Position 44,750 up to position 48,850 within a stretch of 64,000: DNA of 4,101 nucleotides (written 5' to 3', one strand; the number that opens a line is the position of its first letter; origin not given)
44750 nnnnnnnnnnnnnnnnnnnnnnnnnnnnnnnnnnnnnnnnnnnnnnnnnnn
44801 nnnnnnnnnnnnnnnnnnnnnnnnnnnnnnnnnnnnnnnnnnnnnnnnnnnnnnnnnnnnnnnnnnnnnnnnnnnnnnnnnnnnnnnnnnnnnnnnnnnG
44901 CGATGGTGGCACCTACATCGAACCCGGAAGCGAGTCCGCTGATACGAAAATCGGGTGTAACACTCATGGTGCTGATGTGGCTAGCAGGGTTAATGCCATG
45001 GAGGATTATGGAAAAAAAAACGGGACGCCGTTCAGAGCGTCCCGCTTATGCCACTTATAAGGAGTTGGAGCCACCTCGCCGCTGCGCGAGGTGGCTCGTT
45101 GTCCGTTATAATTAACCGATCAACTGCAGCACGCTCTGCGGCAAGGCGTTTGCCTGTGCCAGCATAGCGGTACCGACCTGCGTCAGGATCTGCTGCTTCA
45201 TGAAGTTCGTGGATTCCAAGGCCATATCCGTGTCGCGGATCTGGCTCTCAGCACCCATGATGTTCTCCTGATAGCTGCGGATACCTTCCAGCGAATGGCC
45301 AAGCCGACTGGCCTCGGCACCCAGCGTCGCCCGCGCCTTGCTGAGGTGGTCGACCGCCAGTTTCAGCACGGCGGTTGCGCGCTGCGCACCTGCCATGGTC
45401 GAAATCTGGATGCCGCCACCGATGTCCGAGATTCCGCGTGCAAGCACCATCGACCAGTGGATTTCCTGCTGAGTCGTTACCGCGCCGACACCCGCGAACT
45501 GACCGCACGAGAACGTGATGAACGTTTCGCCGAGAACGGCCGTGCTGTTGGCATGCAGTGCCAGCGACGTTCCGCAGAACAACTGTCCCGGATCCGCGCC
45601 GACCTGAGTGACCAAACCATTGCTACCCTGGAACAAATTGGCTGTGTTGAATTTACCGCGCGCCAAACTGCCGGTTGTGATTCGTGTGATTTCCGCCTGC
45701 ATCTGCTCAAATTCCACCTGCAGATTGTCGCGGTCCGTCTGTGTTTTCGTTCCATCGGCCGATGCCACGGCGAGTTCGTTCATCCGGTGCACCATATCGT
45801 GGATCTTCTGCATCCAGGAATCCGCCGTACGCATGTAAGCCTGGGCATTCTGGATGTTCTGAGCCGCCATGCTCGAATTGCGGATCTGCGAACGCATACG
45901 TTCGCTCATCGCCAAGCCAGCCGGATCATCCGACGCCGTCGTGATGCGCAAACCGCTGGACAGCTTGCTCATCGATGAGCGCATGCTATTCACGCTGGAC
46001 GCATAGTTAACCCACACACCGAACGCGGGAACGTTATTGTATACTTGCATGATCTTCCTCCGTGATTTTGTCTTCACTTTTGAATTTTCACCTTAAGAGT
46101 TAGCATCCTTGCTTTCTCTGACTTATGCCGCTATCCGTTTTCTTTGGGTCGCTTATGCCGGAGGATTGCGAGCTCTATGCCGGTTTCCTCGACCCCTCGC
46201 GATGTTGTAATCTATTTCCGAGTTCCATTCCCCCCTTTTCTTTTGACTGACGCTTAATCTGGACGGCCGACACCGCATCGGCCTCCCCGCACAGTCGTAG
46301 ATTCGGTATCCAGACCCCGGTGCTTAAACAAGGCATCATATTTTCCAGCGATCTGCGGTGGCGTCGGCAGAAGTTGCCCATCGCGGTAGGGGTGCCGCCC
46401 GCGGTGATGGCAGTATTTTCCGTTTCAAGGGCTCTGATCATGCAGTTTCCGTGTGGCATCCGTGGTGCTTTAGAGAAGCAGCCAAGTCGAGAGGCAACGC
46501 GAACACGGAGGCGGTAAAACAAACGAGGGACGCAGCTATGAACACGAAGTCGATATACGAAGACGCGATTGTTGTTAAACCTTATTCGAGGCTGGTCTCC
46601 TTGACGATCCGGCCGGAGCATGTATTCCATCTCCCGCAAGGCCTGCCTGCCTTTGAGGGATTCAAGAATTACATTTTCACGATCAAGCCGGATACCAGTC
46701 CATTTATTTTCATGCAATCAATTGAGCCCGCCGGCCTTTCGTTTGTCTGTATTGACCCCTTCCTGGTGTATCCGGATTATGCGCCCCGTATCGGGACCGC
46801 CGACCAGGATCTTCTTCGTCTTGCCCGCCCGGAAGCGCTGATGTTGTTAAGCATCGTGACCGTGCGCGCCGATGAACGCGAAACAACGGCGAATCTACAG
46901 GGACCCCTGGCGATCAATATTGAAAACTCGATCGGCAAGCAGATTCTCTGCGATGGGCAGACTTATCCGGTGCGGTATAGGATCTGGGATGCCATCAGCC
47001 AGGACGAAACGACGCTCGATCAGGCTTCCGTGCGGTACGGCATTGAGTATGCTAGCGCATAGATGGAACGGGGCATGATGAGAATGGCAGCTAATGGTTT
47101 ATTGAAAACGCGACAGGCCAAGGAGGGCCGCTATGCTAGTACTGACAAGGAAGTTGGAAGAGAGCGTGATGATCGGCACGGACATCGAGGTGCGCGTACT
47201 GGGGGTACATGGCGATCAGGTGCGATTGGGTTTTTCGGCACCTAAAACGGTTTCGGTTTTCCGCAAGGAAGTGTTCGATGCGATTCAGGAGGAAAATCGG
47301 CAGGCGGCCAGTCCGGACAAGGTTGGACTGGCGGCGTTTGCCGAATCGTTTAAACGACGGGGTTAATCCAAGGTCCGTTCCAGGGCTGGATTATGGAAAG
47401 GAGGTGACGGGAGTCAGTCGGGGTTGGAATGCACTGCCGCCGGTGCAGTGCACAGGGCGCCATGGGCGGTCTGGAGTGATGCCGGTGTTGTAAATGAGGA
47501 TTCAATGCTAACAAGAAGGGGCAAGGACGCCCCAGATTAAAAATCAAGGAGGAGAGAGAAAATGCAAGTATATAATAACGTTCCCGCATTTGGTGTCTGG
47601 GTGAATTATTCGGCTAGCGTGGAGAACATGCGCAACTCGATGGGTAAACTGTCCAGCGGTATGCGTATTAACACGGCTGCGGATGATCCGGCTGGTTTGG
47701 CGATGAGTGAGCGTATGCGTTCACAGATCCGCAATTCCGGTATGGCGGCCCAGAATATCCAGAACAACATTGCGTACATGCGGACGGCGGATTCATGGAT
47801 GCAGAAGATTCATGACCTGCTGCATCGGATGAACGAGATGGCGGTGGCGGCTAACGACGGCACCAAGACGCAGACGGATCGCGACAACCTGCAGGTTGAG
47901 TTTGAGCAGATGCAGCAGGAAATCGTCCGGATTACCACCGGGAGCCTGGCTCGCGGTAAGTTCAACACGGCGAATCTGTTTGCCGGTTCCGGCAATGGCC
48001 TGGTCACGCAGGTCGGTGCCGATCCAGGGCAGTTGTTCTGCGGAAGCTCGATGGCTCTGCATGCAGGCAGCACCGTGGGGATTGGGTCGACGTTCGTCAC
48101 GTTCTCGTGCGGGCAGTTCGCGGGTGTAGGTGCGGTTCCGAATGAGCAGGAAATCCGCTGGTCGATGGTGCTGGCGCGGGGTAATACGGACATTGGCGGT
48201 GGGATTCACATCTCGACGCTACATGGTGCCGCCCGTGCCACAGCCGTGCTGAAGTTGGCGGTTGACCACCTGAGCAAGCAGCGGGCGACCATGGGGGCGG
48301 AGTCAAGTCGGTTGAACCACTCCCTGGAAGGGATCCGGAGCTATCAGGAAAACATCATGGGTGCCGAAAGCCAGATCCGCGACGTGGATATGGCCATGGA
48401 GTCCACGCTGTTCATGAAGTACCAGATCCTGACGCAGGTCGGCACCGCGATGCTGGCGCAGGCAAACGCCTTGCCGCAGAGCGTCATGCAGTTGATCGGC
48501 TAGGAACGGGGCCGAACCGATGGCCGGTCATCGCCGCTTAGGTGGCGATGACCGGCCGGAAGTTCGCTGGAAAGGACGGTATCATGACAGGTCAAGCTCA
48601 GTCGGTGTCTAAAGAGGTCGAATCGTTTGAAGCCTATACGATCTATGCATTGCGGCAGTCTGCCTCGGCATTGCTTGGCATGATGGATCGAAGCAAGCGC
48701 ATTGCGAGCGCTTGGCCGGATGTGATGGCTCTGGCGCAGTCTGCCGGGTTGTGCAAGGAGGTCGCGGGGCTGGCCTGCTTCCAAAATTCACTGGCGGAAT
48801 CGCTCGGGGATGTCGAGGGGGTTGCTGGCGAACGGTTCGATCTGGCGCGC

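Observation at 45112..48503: Inverted pair of ~85% identical flagellin genes flanking fliW-csrA, each retaining two cysteines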

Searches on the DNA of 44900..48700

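Call 62: search_rna_families(source=window, start=44900, end=48700, threshold=evalue, max_evalue=1)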
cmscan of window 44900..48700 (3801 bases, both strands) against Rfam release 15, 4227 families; matches with E-value up to 1: 0.
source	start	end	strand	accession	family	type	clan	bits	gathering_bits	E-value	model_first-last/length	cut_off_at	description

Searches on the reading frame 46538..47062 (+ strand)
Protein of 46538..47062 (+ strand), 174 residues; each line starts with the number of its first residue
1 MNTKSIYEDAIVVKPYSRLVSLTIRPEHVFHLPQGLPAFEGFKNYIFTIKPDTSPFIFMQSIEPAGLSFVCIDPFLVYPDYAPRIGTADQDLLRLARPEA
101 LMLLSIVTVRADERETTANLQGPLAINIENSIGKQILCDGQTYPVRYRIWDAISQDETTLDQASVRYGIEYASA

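Call 5: search_protein_families(library=pfam, proteins=[window:46538-47062:+])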
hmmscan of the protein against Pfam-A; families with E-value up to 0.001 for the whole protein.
window:46538-47062:+ (174 aa): 1 family
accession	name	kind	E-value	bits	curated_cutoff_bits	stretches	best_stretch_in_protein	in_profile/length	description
PF02623.20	FliW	-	2.1e-32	111.9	25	1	31-149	2-122/122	FliW protein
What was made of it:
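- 46538..47062 (+): fliW (174 aa). Pfam FliW 111.9 bits against a cut-off of 25 (call 5).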

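Call 70: find_related_loci(query=A6, collection=metagenome_contigs, flank=4500)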
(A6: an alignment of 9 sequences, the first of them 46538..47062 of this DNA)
Query A6 (174 aa) in metagenome_contigs; peptide patterns used: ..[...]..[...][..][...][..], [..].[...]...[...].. (x = any residue, [..] = any of these).
118 stretches matched a pattern; 22 encode a relative of the query (tblastn E <= 1e-3); 22 distinct loci.
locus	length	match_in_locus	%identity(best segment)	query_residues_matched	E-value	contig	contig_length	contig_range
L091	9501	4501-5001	77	1-167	1e-88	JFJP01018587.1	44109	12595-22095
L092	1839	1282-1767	77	1-162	2e-92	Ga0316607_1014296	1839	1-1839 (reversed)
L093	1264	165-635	57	1-155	8e-68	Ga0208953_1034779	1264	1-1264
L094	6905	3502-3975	56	10-167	1e-62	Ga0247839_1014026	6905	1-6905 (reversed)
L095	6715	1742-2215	56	10-167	1e-62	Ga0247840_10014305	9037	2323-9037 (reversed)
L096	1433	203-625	61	15-155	1e-65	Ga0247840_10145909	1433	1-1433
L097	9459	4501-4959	56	2-154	7e-62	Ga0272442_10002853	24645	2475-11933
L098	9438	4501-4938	58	10-155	1e-60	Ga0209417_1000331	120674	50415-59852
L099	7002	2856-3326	54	1-157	3e-60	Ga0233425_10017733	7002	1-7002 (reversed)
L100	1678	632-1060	59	11-153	4e-61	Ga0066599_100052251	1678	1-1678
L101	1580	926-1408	53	13-173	3e-59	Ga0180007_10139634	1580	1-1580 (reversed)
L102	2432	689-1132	55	10-157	1e-54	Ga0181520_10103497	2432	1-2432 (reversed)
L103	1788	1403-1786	62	1-131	2e-52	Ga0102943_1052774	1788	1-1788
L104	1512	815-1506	49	8-152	3e-45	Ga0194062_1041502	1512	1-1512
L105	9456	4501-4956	47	17-168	5e-40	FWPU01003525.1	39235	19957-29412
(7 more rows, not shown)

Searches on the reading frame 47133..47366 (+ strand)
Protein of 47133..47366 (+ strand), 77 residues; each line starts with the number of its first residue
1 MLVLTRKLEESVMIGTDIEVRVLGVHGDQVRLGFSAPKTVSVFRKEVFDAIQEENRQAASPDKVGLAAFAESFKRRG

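Call 5: search_protein_families(library=pfam, proteins=[window:47133-47366:+])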
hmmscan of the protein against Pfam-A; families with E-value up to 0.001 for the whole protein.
window:47133-47366:+ (77 aa): 1 family
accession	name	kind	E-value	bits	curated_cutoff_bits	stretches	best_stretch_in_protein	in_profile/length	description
PF02599.21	CsrA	-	4.6e-24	84.6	27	1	1-53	1-53/53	Global regulator protein family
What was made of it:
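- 47133..47366 (+): csrA (77 aa, with a C-terminal extension). Pfam CsrA 84.6 bits against a cut-off of 27 (call 5).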
